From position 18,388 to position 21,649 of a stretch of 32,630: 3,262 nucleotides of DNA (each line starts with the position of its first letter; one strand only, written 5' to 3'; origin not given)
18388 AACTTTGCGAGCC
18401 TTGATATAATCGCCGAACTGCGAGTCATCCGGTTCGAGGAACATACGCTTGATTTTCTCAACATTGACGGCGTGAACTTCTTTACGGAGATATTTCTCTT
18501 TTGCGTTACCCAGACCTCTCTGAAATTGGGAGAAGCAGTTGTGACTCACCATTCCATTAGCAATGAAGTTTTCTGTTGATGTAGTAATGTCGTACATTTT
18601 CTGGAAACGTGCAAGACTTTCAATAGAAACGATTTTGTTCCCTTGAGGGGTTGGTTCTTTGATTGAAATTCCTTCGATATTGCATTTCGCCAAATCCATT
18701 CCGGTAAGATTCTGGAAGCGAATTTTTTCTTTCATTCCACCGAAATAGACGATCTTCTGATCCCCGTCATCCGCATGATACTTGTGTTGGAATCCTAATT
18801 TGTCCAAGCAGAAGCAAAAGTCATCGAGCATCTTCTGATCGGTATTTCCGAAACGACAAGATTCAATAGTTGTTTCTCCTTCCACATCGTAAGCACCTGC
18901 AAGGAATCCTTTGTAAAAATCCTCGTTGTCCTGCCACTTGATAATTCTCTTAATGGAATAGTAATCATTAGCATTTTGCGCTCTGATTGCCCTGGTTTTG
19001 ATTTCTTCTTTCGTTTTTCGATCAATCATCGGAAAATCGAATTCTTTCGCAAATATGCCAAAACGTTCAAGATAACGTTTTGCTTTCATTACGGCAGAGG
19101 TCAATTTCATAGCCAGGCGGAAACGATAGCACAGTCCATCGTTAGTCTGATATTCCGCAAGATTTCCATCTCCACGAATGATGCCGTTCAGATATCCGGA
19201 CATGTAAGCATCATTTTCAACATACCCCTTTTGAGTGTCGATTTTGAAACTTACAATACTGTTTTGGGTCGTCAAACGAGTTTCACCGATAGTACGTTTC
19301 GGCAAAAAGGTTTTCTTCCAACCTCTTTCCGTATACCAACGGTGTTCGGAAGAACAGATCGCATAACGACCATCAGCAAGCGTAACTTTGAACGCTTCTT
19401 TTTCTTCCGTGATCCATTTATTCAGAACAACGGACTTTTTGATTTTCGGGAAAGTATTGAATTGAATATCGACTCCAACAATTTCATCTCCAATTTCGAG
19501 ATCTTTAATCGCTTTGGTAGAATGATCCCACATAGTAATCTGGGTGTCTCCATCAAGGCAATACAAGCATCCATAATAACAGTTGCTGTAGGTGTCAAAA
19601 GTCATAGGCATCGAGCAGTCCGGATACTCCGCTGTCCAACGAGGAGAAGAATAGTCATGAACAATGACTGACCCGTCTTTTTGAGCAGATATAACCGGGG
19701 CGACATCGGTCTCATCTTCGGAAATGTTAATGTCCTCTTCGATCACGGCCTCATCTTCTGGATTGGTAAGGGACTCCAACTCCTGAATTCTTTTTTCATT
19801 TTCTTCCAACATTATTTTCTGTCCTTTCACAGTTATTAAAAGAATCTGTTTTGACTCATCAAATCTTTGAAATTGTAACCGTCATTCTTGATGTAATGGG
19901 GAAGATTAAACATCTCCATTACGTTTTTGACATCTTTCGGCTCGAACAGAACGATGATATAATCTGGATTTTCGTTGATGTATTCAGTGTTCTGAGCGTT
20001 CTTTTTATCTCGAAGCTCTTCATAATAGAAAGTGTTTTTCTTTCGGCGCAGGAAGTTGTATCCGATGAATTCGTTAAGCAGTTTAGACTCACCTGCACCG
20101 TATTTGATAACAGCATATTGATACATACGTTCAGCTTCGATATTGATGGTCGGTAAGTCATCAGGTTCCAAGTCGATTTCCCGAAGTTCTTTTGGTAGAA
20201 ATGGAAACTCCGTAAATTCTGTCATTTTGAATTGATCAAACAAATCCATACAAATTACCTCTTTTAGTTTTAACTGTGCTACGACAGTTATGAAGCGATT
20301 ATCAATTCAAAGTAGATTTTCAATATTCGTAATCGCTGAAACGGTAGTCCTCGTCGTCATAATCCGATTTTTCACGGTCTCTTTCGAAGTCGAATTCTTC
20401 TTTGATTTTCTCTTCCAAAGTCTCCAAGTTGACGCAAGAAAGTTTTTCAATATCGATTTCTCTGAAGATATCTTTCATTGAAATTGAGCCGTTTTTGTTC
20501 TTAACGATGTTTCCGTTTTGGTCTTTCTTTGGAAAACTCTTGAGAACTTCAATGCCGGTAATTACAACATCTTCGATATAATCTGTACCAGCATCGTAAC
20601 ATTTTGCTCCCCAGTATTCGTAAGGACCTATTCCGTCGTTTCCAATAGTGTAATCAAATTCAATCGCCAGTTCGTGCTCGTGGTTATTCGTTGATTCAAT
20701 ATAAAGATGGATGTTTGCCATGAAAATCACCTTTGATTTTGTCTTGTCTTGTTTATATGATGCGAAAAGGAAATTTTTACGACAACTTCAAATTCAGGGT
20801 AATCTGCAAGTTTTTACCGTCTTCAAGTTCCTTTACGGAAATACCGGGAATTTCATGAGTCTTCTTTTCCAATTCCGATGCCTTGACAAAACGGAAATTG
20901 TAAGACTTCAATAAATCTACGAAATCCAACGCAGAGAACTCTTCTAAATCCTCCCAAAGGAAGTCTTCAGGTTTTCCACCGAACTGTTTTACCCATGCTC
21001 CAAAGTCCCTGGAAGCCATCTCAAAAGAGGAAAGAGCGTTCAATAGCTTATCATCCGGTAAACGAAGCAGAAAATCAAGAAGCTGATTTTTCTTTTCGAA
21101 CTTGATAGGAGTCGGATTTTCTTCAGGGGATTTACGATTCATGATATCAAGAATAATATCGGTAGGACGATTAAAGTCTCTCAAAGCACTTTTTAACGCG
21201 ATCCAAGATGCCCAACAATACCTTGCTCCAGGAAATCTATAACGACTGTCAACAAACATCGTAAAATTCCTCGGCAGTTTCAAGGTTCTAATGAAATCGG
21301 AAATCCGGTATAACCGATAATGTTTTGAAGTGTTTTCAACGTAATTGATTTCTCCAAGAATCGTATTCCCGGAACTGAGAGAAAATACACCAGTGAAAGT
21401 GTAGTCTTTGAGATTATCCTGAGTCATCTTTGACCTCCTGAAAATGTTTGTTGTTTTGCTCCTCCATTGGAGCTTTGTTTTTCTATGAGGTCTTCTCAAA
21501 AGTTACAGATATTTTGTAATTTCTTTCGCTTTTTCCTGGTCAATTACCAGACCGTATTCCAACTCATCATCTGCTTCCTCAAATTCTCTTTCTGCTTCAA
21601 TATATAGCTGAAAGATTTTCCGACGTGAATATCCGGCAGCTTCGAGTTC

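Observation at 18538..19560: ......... intein inserted exactly at the third cysteine of the CxxxCxxC motif of a phage radical-SAM enzyme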

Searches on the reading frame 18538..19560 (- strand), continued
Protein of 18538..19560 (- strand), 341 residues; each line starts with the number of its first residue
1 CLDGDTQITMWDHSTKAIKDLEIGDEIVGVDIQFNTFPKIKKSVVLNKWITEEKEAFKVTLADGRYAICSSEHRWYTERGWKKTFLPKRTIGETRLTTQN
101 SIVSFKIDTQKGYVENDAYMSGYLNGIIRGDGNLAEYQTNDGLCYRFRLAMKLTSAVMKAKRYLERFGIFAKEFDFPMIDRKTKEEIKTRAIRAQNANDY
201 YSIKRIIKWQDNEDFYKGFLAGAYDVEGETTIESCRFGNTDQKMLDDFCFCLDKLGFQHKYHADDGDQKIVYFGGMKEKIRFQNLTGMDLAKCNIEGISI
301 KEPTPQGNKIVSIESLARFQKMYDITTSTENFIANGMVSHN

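Call 63: find_related_loci(query=A2, collection=genome_contigs, flank=600)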
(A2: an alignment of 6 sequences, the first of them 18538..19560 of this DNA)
Query A2 (341 aa) in genome_contigs; peptide patterns used: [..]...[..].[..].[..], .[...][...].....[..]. (x = any residue, [..] = any of these).
600 stretches matched a pattern (row limit reached: there are more); 539 encode a relative of the query (tblastn E <= 1e-3); the best 80 are kept; 80 distinct loci.
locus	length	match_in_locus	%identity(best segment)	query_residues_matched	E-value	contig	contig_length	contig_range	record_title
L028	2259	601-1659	38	1-341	7e-64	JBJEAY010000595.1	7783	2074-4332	MAG: Prevotella sp. isolate FUKU07_bin.024 NODE_3946_length_7783_cov_6.687241, whole genome shotgun sequence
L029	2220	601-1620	37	1-341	2e-59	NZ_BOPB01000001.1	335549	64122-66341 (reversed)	Micromonospora lutea strain NBRC 106530 sequence01, whole genome shotgun sequence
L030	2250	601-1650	36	1-341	3e-59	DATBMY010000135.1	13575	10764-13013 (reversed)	MAG TPA_asm: Blastocatellia bacterium isolate SMAG_U4010 k141_4380553, whole genome shotgun sequence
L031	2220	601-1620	36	1-341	2e-58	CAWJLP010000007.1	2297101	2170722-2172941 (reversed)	MAG: uncultured Actinomycetota bacterium isolate MFD02579.bin.1.63 genome assembly, contig: contig_1264, whole genome sh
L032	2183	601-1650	37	1-341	9e-58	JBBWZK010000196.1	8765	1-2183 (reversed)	MAG: Blastocatellia bacterium isolate Holy_42 scaffold_1405416, whole genome shotgun sequence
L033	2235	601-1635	36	1-341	4e-57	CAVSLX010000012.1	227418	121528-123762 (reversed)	MAG: uncultured Actinomycetes bacterium isolate MFD09206.bin.2.146 genome assembly, contig: contig_31188, whole genome s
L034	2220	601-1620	37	1-341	4e-57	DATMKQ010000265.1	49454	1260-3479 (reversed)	MAG TPA_asm: Trebonia sp. isolate SMAG_U12775 k141_4399493, whole genome shotgun sequence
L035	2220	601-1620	36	1-341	4e-56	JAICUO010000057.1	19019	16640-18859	MAG: Streptosporangiaceae bacterium isolate GZL_ISSM_2_bin.89 k141_3620459_length_19019_cov_9.6962, whole genome shotgun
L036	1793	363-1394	34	1-341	5e-58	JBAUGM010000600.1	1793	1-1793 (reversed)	MAG: Tepidisphaeraceae bacterium isolate MFD04987_ilm_asm_bin10 k127_238038, whole genome shotgun sequence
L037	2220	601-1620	36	1-341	3e-56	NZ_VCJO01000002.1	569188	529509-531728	Micromonospora sp. CP22 NODE_2_length_569188_cov_162.195656, whole genome shotgun sequence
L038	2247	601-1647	35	1-341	4e-56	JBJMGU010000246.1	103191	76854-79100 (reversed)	MAG: Blastocatellia bacterium isolate H2_16_all_fractions_metab_conc_16_60_11 k255_8320094, whole genome shotgun sequenc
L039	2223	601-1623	37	1-341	2e-56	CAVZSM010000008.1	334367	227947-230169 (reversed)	MAG: uncultured Actinomycetota bacterium isolate MFD00731.bin.1.201 genome assembly, contig: contig_16810, whole genome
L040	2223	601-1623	35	1-341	5e-56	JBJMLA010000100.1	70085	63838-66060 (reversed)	MAG: Solirubrobacteraceae bacterium isolate H3_16_all_fractions_metab_148_72_0 k255_4642197, whole genome shotgun sequen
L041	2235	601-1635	35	1-341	2e-55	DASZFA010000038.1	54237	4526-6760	MAG TPA_asm: Solirubrobacteraceae bacterium isolate SMAG_U6508 k141_2467680, whole genome shotgun sequence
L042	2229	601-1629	34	1-341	3e-55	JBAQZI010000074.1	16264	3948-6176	MAG: Solirubrobacterales bacterium isolate MFD10706_ilm_asm_bin9 k127_243441, whole genome shotgun sequence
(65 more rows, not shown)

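Call 83: predict_structure(alignment_id=A2)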
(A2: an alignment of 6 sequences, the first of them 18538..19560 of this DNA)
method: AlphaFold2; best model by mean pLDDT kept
length: 341 residues; sequences in the alignment: 6
mean_pLDDT: 86.1   pTM: 0.78
mean pLDDT of the five models: 86.1, 84.0, 83.3, 82.7, 81.1
residues with pLDDT >= 90: 162; 70-90: 145; 50-70: 32; < 50: 2
segments of 3 or more residues with pLDDT < 50: none
pLDDT, mean of each block of 10 residues (from residue 1): 92 89 94 79 93 89 91 89 74 82 76 86 95 87 89 91 95 89 84 91 94 95 88 79 91 91 71 73 81 77 64 87 92 91 71
secondary structure, 60 per line:
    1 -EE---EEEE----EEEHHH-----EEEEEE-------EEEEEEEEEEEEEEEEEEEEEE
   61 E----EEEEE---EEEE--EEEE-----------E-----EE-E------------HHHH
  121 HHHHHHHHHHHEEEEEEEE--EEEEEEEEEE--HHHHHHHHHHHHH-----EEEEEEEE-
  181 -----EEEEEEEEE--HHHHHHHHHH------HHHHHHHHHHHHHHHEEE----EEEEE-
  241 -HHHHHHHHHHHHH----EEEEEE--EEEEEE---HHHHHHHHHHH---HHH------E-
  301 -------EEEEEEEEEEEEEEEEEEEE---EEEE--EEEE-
elements in order: E7-10 E15-17 E26-31 E39-61 E66-70 E74-77 E80-83 H117-131 E132-139 E142-151 H154-166 E172-179 E186-194 H197-206 H213-227 E228-230 E235-239 H242-254 E259-264 E267-272 H276-286 E308-327 E331-334 E337-340

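Call 86: fold_search(model_id=the predicted structure, library=pdb)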
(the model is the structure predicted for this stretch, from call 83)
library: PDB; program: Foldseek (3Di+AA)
matches with E <= 10: 928; with E <= 0.001: 101
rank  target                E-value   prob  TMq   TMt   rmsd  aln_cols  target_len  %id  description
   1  7qsu                  3.8e-13  1.00  0.37  0.35  15.3       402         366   14  Crystal structure of homing endonuclease-associated TliVMA intein (C1A, d333-339) (released 2022-03-30)
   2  1dq3                  1.3e-12  1.00  0.42  0.32  15.1       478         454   15  CRYSTAL STRUCTURE OF AN ARCHAEAL INTEIN-ENCODED HOMING ENDONUCLEASE PI-PFUI (released 2000-07-05)
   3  1vde_A                3.6e-12  1.00  0.36  0.30  16.2       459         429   14  PI-SCEI, A HOMING ENDONUCLEASE WITH PROTEIN SPLICING ACTIVITY (released 1998-04-08)
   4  7qss                  5.4e-12  1.00  0.34  0.28  16.4       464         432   13  Crystal structure of homing endonuclease-associated TliVMA intein (C1A) (released 2022-03-30)
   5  1vde_B                1.5e-11  1.00  0.36  0.29  15.3       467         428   15  PI-SCEI, A HOMING ENDONUCLEASE WITH PROTEIN SPLICING ACTIVITY (released 1998-04-08)
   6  1ef0_A                2.1e-11  1.00  0.36  0.30  15.5       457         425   14  CRYSTAL STRUCTURE OF PI-SCEI MINIPRECURSOR (released 2000-06-07)
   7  1jva_B                2.5e-11  1.00  0.36  0.29  15.6       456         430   15  CRYSTAL STRUCTURE OF THE VMA1-DERIVED ENDONUCLEASE BEARING THE N AND C EXTEIN PROPEPTIDES (released 2002-08-29)
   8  7qst                  2.6e-11  1.00  0.34  0.33  15.7       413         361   12  Crystal structure of homing endonuclease-associated PhoVMA intein (C1A) (released 2022-03-30)
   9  1um2_A                8.1e-11  1.00  0.36  0.30  16.0       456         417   14  Crystal Structure of the Vma1-Derived Endonuclease with the Ligated Extein Segment (released 2004-09-22)
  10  1jva_A                9.5e-11  1.00  0.37  0.30  15.8       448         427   15  CRYSTAL STRUCTURE OF THE VMA1-DERIVED ENDONUCLEASE BEARING THE N AND C EXTEIN PROPEPTIDES (released 2002-08-29)
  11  1dfa                  1.1e-10  1.00  0.30  0.26  15.0       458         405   15  CRYSTAL STRUCTURE OF PI-SCEI IN C2 SPACE GROUP (released 1999-12-08)
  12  1lws_A                1.4e-10  1.00  0.35  0.28  15.7       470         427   13  Crystal structure of the intein homing endonuclease PI-SceI bound to its recognition sequence (released 2002-09-27)
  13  1um2_B                2.1e-10  1.00  0.38  0.31  15.6       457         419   15  Crystal Structure of the Vma1-Derived Endonuclease with the Ligated Extein Segment (released 2004-09-22)
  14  2vs8_K                5.6e-10  1.00  0.41  0.74   3.3       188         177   19  The crystal structure of I-DmoI in complex with DNA and Mn (released 2008-11-11)
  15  5o6i_F                8.5e-10  1.00  0.41  0.73   3.4       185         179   20  Structures and dynamics of mesophilic variants from the homing endonuclease I-DmoI (released 2017-12-06)
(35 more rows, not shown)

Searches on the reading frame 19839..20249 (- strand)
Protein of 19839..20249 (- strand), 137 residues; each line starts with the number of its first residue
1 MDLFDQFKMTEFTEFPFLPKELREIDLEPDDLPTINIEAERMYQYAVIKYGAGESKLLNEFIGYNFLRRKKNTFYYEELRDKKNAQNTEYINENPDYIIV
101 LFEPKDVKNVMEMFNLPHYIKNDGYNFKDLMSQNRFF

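Call 19: search_protein_families(library=pfam, proteins=[window:19839-20249:-], max_evalue=0.01)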
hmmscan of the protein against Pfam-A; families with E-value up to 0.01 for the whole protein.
window:19839-20249:- (137 aa): 1 family
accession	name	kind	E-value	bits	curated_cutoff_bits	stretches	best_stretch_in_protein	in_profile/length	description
PF22736.1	NNH5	-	0.0097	16.3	27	0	20-70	29-76/134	NACHT N-terminal Helical domain 5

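Call 20: search_protein_families(library=phrogs, proteins=[window:19839-20249:-], max_evalue=0.001)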
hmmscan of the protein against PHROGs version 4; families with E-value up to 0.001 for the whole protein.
window:19839-20249:- (137 aa): 0 families

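Call 81: search_protein_families(library=pfam, proteins=[window:19839-20249:-], max_evalue=0.1)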
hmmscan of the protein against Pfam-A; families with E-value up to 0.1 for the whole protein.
window:19839-20249:- (137 aa): 1 family
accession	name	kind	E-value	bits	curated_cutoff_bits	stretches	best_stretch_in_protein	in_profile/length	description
PF22736.1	NNH5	-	0.0097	16.3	27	1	20-70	29-76/134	NACHT N-terminal Helical domain 5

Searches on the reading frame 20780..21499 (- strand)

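Call 19: search_protein_families(library=pfam, proteins=[window:20780-21499:-], max_evalue=0.01)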
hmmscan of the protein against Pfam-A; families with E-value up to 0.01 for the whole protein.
window:20780-21499:- (240 aa): 0 families

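Call 20: search_protein_families(library=phrogs, proteins=[window:20780-21499:-], max_evalue=0.001)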
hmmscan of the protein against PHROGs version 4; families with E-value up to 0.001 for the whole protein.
window:20780-21499:- (240 aa): 0 families

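Call 81: search_protein_families(library=pfam, proteins=[window:20780-21499:-], max_evalue=0.1)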
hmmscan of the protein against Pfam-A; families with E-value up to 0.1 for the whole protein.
window:20780-21499:- (240 aa): 1 family
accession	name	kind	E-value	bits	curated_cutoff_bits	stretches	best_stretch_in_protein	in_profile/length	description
PF25718.1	Mycobacteriophage_73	-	0.087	13.7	27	0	164-210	37-83/85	Mycobacteriophage L5 gene 73 protein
